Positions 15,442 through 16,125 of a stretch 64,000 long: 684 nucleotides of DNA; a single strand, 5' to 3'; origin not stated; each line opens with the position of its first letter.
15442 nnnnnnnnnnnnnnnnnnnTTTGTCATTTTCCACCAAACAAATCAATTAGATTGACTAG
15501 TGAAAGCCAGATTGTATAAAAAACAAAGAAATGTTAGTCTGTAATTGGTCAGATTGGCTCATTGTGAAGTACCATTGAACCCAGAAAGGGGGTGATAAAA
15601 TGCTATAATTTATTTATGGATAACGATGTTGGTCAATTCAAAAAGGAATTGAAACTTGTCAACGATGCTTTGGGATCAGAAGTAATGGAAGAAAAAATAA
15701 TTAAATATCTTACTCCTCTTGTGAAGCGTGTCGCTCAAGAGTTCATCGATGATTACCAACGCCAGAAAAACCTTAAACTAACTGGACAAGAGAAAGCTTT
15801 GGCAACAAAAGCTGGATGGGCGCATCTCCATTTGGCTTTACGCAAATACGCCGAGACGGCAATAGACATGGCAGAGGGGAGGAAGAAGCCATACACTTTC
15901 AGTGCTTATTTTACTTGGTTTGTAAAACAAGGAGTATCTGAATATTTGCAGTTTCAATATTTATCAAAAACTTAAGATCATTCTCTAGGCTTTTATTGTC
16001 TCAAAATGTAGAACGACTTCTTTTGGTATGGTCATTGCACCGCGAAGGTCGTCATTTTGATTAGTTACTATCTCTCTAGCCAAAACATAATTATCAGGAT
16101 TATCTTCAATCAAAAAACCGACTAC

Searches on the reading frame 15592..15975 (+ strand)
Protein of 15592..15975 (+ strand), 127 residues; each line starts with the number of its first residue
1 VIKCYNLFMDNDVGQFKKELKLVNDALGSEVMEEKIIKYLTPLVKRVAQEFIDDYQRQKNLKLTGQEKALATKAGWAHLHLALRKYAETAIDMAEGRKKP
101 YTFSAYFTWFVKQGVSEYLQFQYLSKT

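Call 7: search_protein_families(library=pfam, proteins=[window:15592-15975:+], max_evalue=0.01)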
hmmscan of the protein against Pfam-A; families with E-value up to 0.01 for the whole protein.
window:15592-15975:+ (127 aa): 0 families

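Call 12: search_protein_families(library=ncbifam, proteins=[window:15592-15975:+], max_evalue=1)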
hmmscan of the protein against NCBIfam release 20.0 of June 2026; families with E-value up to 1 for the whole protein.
window:15592-15975:+ (127 aa): 3 families
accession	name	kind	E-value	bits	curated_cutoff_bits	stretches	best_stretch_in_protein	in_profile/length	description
TIGR01866.1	cas_Csn2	equivalog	0.022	14.4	35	1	5-66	47-105/222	type II-A CRISPR-associated protein Csn2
TIGR02393.1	RpoD_Cterm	equivalog_domain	0.068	12.8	354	1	97-117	47-67/238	RNA polymerase sigma factor RpoD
TIGR03257.1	met_CoM_red_bet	equivalog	0.2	10.6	516.25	1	24-84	7-68/433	coenzyme-B sulfoethylthiotransferase subunit beta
